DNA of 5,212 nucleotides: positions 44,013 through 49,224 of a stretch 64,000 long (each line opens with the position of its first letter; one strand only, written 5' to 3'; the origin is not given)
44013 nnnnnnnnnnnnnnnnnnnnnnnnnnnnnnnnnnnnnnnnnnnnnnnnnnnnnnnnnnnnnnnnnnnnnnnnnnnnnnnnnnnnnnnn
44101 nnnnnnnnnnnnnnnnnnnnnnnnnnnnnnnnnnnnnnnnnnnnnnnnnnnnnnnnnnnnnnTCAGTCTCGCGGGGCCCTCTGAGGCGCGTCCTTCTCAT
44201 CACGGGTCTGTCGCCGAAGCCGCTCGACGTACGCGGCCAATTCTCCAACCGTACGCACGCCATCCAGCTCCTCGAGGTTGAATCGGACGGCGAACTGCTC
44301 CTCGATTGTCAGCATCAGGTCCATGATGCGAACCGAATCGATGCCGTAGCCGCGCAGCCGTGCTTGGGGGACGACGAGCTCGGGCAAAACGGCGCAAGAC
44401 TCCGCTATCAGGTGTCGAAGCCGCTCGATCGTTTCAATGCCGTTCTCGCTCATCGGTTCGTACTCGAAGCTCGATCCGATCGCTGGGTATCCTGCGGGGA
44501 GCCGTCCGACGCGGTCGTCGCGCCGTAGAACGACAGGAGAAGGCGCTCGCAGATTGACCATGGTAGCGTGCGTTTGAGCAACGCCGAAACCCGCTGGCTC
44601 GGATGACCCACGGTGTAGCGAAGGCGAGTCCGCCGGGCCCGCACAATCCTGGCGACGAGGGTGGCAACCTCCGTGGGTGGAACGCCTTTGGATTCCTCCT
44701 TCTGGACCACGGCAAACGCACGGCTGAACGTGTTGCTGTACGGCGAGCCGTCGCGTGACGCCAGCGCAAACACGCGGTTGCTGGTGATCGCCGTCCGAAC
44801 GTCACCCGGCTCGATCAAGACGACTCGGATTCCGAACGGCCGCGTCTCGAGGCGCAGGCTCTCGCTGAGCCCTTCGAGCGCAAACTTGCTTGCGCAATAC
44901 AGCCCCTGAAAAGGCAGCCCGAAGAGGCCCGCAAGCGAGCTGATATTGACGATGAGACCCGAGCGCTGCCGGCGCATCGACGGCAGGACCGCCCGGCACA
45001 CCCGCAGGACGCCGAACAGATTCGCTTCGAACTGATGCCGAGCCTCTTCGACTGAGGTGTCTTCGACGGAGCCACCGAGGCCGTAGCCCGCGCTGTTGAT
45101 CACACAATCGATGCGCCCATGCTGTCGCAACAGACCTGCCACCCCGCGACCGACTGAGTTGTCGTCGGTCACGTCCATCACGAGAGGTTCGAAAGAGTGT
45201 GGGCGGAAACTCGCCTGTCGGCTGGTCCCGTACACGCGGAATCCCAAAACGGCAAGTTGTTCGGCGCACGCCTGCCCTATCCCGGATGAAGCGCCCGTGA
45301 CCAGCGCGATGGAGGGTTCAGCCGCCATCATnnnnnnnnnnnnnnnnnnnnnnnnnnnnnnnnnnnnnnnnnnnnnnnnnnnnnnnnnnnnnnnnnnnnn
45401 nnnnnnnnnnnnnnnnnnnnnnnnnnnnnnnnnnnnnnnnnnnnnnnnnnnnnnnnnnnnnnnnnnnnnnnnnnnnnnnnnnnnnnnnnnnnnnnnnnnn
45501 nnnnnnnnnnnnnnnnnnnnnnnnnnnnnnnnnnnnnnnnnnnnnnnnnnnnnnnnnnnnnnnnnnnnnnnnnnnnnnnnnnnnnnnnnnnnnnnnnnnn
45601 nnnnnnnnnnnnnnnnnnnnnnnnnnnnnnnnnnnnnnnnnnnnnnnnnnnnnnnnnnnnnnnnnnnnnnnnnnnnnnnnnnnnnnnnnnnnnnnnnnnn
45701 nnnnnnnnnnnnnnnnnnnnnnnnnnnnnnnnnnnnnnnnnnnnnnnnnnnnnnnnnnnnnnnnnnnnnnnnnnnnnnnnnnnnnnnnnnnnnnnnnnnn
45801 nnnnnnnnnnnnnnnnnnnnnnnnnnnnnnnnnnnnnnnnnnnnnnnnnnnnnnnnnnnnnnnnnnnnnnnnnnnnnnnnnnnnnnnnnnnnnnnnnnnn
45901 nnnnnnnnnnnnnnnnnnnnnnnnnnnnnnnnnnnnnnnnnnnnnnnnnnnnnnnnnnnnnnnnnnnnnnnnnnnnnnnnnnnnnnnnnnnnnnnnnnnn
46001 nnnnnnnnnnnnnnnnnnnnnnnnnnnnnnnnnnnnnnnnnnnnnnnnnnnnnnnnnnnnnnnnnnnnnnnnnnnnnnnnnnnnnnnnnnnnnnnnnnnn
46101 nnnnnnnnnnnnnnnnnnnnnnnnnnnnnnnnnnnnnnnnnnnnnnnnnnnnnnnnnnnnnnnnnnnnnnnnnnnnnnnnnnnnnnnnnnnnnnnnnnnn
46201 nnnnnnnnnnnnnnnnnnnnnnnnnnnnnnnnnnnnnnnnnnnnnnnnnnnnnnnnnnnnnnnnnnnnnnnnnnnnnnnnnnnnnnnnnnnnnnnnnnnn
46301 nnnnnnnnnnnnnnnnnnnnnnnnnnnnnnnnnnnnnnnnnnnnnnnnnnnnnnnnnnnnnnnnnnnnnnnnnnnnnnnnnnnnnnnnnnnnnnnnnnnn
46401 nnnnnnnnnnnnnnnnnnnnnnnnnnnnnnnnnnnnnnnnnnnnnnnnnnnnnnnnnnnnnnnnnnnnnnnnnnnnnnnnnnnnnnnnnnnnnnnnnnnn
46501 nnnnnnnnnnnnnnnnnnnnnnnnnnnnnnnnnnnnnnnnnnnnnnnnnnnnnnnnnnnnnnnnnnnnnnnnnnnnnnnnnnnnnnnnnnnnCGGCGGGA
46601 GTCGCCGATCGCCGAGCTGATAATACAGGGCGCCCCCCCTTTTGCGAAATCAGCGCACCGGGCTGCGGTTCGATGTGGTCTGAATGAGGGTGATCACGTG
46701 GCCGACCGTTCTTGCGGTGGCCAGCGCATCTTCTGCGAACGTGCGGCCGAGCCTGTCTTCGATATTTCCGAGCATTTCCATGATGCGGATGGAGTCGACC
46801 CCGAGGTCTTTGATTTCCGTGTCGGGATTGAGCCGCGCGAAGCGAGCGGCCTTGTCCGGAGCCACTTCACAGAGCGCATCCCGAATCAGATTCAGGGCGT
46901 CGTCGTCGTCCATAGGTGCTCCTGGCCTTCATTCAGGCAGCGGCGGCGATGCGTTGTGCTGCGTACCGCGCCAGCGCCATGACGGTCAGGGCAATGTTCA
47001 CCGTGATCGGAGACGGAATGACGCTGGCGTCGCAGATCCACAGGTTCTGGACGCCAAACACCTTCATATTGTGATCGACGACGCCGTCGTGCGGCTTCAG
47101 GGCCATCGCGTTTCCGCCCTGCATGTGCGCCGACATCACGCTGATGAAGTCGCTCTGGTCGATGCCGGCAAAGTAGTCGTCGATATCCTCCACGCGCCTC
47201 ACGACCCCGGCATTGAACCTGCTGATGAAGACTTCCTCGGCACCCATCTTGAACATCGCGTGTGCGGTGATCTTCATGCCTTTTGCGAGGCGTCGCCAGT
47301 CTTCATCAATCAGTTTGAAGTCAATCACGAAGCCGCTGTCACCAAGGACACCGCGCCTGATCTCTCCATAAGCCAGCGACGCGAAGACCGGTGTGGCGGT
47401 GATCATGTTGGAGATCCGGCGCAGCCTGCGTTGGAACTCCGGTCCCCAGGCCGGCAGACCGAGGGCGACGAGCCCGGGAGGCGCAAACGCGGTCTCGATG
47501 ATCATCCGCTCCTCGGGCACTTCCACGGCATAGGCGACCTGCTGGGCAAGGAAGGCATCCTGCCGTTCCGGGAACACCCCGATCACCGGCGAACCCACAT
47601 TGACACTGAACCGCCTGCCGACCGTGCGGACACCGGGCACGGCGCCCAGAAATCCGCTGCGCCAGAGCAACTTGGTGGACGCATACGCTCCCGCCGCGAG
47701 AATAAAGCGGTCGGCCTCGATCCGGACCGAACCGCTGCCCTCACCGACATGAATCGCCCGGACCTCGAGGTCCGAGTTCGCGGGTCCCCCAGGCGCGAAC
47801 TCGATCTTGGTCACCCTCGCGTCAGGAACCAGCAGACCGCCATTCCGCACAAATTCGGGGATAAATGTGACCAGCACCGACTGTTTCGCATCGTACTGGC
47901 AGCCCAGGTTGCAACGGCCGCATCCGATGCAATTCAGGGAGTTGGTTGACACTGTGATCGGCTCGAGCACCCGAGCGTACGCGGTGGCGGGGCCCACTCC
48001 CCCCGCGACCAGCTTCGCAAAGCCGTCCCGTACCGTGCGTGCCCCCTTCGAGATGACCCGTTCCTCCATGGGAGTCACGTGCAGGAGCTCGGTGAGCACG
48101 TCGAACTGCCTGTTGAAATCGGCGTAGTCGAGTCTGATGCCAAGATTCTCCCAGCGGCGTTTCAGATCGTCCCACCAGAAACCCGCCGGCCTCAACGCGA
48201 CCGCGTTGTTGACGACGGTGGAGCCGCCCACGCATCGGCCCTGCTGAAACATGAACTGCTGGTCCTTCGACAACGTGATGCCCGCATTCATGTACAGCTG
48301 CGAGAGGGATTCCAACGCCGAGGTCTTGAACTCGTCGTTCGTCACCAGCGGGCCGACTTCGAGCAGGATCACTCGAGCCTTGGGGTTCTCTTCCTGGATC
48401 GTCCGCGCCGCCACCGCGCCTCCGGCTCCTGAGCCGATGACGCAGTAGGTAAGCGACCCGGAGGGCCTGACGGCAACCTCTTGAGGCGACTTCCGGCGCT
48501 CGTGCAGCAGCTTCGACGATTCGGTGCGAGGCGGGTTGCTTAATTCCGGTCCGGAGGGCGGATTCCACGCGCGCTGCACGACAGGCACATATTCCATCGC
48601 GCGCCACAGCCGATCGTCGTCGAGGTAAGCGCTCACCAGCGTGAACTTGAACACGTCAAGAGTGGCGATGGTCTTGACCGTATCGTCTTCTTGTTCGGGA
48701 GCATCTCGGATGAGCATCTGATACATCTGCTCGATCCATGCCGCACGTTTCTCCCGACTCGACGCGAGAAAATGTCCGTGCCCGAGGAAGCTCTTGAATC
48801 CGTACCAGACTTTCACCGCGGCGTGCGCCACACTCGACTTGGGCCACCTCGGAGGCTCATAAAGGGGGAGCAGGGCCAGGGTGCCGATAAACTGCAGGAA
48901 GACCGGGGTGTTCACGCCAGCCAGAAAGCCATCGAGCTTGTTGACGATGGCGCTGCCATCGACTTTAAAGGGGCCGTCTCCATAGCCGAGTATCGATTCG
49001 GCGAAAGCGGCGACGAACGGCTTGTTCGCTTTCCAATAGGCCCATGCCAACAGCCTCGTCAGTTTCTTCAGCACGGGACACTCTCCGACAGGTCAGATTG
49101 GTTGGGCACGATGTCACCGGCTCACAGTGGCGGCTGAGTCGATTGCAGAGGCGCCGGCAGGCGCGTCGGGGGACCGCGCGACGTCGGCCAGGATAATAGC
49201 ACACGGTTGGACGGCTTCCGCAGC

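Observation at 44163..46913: Tightly coupled ACP / alpha-oxoamine synthase / SDR / ACP cassette: sphingoid-base-like or CqsA-like amino-ketone chemistry with dedicated carriers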

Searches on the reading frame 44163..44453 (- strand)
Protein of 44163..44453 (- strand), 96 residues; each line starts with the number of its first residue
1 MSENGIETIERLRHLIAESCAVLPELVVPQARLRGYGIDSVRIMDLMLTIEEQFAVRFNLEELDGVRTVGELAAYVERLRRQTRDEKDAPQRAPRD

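Call 10: search_protein_families(library=pfam, proteins=[window:44163-44453:-], max_evalue=0.01)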
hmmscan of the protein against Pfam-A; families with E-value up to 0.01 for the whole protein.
window:44163-44453:- (96 aa): 1 family
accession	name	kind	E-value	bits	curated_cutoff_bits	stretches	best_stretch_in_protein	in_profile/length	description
PF00550.31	PP-binding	-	1.1e-12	48.5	20.8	1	10-76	1-67/67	Phosphopantetheine attachment site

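Call 12: search_protein_families(library=ncbifam, proteins=[window:44163-44453:-], max_evalue=0.001)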
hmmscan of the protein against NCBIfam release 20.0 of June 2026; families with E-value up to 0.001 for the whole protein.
window:44163-44453:- (96 aa): 17 families
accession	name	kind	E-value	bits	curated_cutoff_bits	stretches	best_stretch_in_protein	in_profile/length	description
NF002148.0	PRK00982.1-2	subfamily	1.1e-08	34.8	71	1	7-78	4-76/79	acyl carrier protein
NF002150.0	PRK00982.1-4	subfamily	5.6e-08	32.9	66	1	9-78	7-77/80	acyl carrier protein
TIGR00517.1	acyl_carrier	equivalog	1.6e-07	31.1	70.45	1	7-78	3-75/77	acyl carrier protein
NF040636.1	AcpM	exception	2.1e-07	30.8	146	1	11-88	9-87/93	meromycolate extension acyl carrier protein AcpM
NF002147.0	PRK00982.1-1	equivalog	1.1e-06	28.3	84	1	7-80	7-81/83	acyl carrier protein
NF006031.0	PRK08172.1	equivalog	2.3e-06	28.2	76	1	10-78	7-76/82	acyl carrier protein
NF002151.0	PRK00982.1-5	equivalog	3e-06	27.2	92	1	7-78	3-75/78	acyl carrier protein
NF009104.0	PRK12449.1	equivalog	3.6e-06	26.8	70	1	7-77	5-76/80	acyl carrier protein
NF003757.0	PRK05350.1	equivalog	7e-06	26.1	65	1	8-81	7-81/83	acyl carrier protein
NF004533.0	PRK05883.1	equivalog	1.2e-05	25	72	1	22-77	38-94/100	acyl carrier protein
NF005502.0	PRK07117.1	equivalog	8.5e-05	22.7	79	1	18-76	13-75/82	acyl carrier protein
NF005079.0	PRK06508.1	equivalog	0.00015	22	83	1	8-63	4-60/93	acyl carrier protein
NF002149.0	PRK00982.1-3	equivalog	0.00017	21.4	106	1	10-77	6-74/78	acyl carrier protein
NF058660.1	cispen_ACP_AmcB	equivalog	0.00023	21.2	80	1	29-80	25-79/80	cispentacin biosynthesis acyl carrier protein AmcB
NF005798.0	PRK07639.1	equivalog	0.00051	20.4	100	1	37-83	37-85/91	petrobactin biosynthesis protein AsbD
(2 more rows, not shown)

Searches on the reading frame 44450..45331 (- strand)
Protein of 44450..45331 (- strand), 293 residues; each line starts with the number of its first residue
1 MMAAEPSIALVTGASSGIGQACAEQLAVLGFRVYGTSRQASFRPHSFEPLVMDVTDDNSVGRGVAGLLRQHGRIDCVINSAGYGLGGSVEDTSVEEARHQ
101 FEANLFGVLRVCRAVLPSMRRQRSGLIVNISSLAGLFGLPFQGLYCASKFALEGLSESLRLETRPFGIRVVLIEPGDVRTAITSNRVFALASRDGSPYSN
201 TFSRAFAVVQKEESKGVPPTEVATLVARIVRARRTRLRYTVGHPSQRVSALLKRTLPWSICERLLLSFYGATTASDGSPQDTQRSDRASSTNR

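Call 10: search_protein_families(library=pfam, proteins=[window:44450-45331:-], max_evalue=0.01)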
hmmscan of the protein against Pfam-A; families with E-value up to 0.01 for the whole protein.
window:44450-45331:- (293 aa): 5 families
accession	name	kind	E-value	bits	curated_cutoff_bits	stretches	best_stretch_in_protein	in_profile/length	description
PF00106.31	adh_short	-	5.3e-45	153.7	26.6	1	8-185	2-189/195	short chain dehydrogenase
PF13561.12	adh_short_C2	-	7.5e-33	114.5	27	1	13-185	1-183/236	Enoyl-(Acyl carrier protein) reductase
PF08659.16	KR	-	1.3e-09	38.6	22.6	1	9-160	3-164/180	KR domain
PF01370.27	Epimerase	-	5e-07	29.8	20.9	1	9-132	1-115/240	NAD dependent epimerase/dehydratase family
PF08643.16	DUF1776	-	0.0014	18.5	25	1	83-181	103-202/294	Fungal family of unknown function (DUF1776)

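Call 12: search_protein_families(library=ncbifam, proteins=[window:44450-45331:-], max_evalue=0.001)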
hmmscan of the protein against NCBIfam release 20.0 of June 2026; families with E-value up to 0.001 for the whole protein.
window:44450-45331:- (293 aa): 213 families (the best 25 are shown)
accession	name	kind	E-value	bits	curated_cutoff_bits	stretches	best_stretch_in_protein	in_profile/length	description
NF049977.1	KDhSphingRedKdsR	equivalog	1.4e-85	286.9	400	1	7-269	4-267/267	3-ketodihydrosphingosine reductase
NF004823.0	PRK06179.1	subfamily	1.2e-77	261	310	1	5-264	4-262/271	oxidoreductase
NF004826.0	PRK06182.1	subfamily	1.5e-73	247.5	305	1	6-266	4-270/274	oxidoreductase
NF005372.1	PRK06914.1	subfamily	3.2e-72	243.1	320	1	7-266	3-274/279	SDR family oxidoreductase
NF004824.0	PRK06180.1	subfamily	1.2e-58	198.5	298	1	7-244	5-249/279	oxidoreductase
NF006114.0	PRK08263.1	subfamily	8.4e-56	189.3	290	1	9-247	6-248/280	short chain dehydrogenase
NF004649.0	PRK05993.1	equivalog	2.5e-55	187.7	387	1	9-265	7-273/277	SDR family oxidoreductase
NF004284.0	PRK05693.1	equivalog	4.8e-50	170.7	326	1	8-271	3-270/274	SDR family oxidoreductase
NF005065.0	PRK06482.1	equivalog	7.3e-42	143.6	291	1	10-207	6-207/276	SDR family oxidoreductase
NF005950.0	PRK08017.1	equivalog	9.7e-42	143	326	1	9-265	5-254/256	SDR family oxidoreductase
NF006123.0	PRK08267.1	equivalog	3.5e-38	131.3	261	1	10-259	6-247/261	SDR family oxidoreductase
NF005672.0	PRK07454.1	equivalog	5.2e-38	130.6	234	1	5-182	5-192/241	SDR family oxidoreductase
NF005878.0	PRK07825.1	subfamily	5.9e-37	127.5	287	1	9-186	12-195/278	short chain dehydrogenase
NF005806.0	PRK07666.1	equivalog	1.9e-36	125.5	286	1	7-185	8-196/239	3-ketoacyl-ACP reductase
NF005594.0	PRK07326.1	equivalog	3e-36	125.2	271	1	2-185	2-193/237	SDR family oxidoreductase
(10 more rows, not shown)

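Call 56: search_solved_structures(query=window:44450-45331:-, max_evalue=1e-25)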
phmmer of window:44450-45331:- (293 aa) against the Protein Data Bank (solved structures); distinct sequences matched with E-value up to 1e-25: 9.
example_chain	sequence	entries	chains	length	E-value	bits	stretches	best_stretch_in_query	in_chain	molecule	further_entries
3m1a_A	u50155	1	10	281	5.3e-37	131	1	6-243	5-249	Putative dehydrogenase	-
1iol_A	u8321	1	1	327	3.1e-32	115.4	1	8-241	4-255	ESTROGENIC 17-BETA HYDROXYSTEROID DEHYDROGENASE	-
1a27_A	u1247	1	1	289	4.7e-32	114.8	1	7-241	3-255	17-BETA-HYDROXYSTEROID-DEHYDROGENASE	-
1fdw_A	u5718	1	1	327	4.8e-32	114.7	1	8-241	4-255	17-BETA-HYDROXYSTEROID DEHYDROGENASE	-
1fdu_A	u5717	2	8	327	5.2e-32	114.6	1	8-241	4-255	17-BETA-HYDROXYSTEROID DEHYDROGENASE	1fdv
6cgc_A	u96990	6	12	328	6.9e-32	114.2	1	7-241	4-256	Estradiol 17-beta-dehydrogenase 1 | 17-beta-hydroxysteroid dehydrogenase type 1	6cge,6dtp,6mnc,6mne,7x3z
1bhs_A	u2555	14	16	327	7.8e-32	114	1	8-241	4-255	17BETA-HYDROXYSTEROID DEHYDROGENASE | ESTROGENIC 17-BETA HYDROXYSTEROID DEHYDROGENASE | PROTEIN (ESTRADIOL 17 BETA-DEHYDROGENASE 1)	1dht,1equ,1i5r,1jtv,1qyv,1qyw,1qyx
1fds_A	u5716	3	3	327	7.9e-32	114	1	8-241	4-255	17-BETA-HYDROXYSTEROID-DEHYDROGENASE | Estradiol 17-beta-dehydrogenase 1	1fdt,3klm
2jah_A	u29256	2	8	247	8.8e-26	94.2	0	4-184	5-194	CLAVULANIC ACID DEHYDROGENASE | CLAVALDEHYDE DEHYDROGENASE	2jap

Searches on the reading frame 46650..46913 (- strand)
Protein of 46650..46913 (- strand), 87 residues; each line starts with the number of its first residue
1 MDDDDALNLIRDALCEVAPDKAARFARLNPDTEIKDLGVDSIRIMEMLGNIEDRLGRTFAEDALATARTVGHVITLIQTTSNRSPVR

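Call 10: search_protein_families(library=pfam, proteins=[window:46650-46913:-], max_evalue=0.01)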
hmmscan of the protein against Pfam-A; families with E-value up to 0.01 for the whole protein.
window:46650-46913:- (87 aa): 2 families
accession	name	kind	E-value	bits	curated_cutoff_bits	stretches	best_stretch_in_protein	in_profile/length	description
PF00550.31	PP-binding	-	7.2e-11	42.6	20.8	1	10-76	3-66/67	Phosphopantetheine attachment site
PF23297.2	ACP_SdgA_C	-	0.0028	18.1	27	1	27-83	29-85/95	Highly reducing polyketide synthase sdgA, C-terminal ACP domain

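Call 12: search_protein_families(library=ncbifam, proteins=[window:46650-46913:-], max_evalue=0.001)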
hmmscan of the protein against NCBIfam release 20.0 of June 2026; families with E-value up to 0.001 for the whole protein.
window:46650-46913:- (87 aa): 10 families
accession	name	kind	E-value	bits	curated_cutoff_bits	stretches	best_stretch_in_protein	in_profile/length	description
NF002150.0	PRK00982.1-4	subfamily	7e-07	29.4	66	1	27-80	24-78/80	acyl carrier protein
NF004533.0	PRK05883.1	equivalog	1.1e-06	28.3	72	1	20-80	35-96/100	acyl carrier protein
TIGR00517.1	acyl_carrier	equivalog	1.5e-06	27.9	70.45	1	32-79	28-75/77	acyl carrier protein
NF002147.0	PRK00982.1-1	equivalog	2.8e-06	27.1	84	1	34-81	34-81/83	acyl carrier protein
NF040636.1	AcpM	exception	8.4e-06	25.7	146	1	34-82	32-80/93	meromycolate extension acyl carrier protein AcpM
NF002148.0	PRK00982.1-2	subfamily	1.2e-05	25.1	71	1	34-80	31-77/79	acyl carrier protein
NF009104.0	PRK12449.1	equivalog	3.1e-05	23.8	70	1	29-78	26-76/80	acyl carrier protein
TIGR02813.1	omega_3_PfaA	subfamily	4.7e-05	20.3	1010.1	1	28-79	1329-1381/2582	polyketide-type polyunsaturated fatty acid synthase PfaA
NF003757.0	PRK05350.1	equivalog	5.7e-05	23.2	65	1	26-79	24-78/83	acyl carrier protein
NF002151.0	PRK00982.1-5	equivalog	0.00057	20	92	1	34-80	30-76/78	acyl carrier protein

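Call 15: find_encoding_contigs(protein=window:46650-46913:-, flank=10000, max_places=10)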
Protein window:46650-46913:- (87 aa): 7 contigs read that carry it; 7 places shown.
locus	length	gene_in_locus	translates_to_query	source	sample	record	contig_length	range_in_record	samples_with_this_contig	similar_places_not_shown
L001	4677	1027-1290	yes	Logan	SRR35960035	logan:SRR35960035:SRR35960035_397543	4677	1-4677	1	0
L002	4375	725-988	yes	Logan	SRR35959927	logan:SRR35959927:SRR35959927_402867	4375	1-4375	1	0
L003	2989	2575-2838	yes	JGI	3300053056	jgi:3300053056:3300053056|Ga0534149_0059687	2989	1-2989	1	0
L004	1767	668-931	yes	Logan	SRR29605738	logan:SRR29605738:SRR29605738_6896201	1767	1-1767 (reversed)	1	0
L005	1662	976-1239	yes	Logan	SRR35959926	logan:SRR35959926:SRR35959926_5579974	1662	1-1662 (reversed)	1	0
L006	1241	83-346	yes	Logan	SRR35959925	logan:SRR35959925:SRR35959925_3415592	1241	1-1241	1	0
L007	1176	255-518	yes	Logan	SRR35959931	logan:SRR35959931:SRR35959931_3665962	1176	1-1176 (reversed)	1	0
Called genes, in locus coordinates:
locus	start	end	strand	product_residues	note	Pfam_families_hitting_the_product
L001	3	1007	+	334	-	?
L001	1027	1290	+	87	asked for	PF00550:PP-binding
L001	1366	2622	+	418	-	PF00155:Aminotran_1_2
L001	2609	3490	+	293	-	PF00106:adh_short, PF01370:Epimerase (weak), PF08659:KR, PF13561:adh_short_C2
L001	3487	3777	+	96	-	PF00550:PP-binding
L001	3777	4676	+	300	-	?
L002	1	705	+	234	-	?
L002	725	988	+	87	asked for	PF00550:PP-binding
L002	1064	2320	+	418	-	PF00155:Aminotran_1_2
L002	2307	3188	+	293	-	PF00106:adh_short, PF01370:Epimerase (weak), PF08659:KR, PF13561:adh_short_C2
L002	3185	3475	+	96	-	PF00550:PP-binding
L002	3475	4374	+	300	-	?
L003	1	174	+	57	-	?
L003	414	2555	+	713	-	PF00732:GMC_oxred_N, PF05199:GMC_oxred_C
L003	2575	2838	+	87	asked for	PF00550:PP-binding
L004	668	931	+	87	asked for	PF00550:PP-binding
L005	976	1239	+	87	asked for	PF00550:PP-binding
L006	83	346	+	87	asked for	PF00550:PP-binding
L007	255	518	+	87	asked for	PF00550:PP-binding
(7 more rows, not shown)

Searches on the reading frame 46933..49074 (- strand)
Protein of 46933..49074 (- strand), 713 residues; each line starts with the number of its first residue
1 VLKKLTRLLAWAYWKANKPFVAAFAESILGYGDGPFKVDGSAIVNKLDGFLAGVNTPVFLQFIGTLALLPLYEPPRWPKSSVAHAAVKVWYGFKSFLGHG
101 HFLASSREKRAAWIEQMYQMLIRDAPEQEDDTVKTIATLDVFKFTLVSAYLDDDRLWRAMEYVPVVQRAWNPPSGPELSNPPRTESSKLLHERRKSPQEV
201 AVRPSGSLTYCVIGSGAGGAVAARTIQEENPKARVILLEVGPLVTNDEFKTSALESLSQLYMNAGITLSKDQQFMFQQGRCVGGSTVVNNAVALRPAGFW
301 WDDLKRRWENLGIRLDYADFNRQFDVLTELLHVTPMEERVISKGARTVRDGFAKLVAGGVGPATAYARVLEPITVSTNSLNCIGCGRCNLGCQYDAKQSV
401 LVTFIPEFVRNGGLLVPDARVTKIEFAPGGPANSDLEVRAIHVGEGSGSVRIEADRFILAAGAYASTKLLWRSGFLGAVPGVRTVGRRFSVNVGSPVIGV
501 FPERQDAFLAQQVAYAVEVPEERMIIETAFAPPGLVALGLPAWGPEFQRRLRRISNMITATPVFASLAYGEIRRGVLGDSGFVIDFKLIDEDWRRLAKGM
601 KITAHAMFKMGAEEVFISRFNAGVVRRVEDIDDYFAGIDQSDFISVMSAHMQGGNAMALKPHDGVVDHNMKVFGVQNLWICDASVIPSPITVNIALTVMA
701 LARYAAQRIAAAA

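Call 10: search_protein_families(library=pfam, proteins=[window:46933-49074:-], max_evalue=0.01)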
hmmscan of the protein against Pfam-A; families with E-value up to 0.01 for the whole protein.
window:46933-49074:- (713 aa): 5 families
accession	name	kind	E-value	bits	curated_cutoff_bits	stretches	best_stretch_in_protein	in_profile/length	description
PF00732.25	GMC_oxred_N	-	7.2e-22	78.7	23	1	259-475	3-202/218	GMC oxidoreductase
PF05199.19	GMC_oxred_C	-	7.6e-20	72.3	24.6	1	584-702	22-139/139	GMC oxidoreductase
PF01266.30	DAO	-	0.0022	18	27.9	0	407-469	158-209/353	FAD dependent oxidoreductase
PF07992.20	Pyr_redox_2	-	0.0025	17.7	26.1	0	210-247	3-38/291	Pyridine nucleotide-disulphide oxidoreductase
PF00890.30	FAD_binding_2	-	0.0038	16.9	20.4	0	212-242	4-32/414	FAD binding domain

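Call 12: search_protein_families(library=ncbifam, proteins=[window:46933-49074:-], max_evalue=0.001)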
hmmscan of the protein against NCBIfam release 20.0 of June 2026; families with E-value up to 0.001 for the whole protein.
window:46933-49074:- (713 aa): 7 families
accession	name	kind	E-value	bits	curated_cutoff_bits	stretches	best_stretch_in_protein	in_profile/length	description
NF058674.1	CholsOxChoxAB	equivalog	4e-24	85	850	2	646-710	469-533/535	cholesterol oxidase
TIGR03970.1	mycofact_MftG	equivalog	3.3e-14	52.7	387.45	2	212-528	5-315/487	mycofactocin dehydrogenase MftG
NF002550.0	PRK02106.1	subfamily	1.3e-13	50.4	605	1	589-710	417-534/563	choline dehydrogenase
TIGR04542.1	GMC_mycofac_2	equivalog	2.4e-13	49.9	400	1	212-477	4-239/425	mycofactocin system GMC family oxidoreductase MftG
TIGR01810.1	betA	equivalog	4.8e-10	38.7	732.1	1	583-709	404-526/532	choline dehydrogenase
TIGR02462.1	pyranose_ox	equivalog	7.5e-10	38.3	544.9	1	647-711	481-545/548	pyranose oxidase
NF038210.1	GMC_mycofac_3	equivalog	1.8e-07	30.4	300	0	637-711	346-414/418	mycofactocin system GMC family oxidoreductase MftG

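Call 55: search_solved_structures(query=window:46933-49074:-, max_evalue=0.00001)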
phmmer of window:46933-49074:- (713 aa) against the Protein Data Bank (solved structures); distinct sequences matched with E-value up to 0.00001: 10.
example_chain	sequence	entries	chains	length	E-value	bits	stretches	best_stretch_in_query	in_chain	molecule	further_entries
3t37_A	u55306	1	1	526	1.6e-09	39.6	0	639-706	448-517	Probable dehydrogenase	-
1kdg_A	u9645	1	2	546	2.1e-09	39.2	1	638-712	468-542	cellobiose dehydrogenase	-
1naa_A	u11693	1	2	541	2.5e-09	39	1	638-712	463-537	Cellobiose dehydrogenase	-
4ha6_A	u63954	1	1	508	2.9e-09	38.8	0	639-706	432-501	Pyridoxine 4-oxidase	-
7vkd_A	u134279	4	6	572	7.6e-09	37.4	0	650-709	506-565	GMC oxidoreductase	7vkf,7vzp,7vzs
4ynt_A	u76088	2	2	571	9.3e-09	37.1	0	650-709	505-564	Glucose oxidase, putative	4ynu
8hdd_A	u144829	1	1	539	2.2e-07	32.6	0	648-703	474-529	Glucose dehydrogenase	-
6a2u_B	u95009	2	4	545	2.3e-07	32.5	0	648-703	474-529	Glucose dehydrogenase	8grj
4qi7_A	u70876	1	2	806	1.3e-06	30.1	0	647-711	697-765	Cellobiose dehydrogenase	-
6xut_A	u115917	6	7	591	4.1e-06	28.4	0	645-712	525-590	Oligosaccharide dehydrogenase | Glucose oxidase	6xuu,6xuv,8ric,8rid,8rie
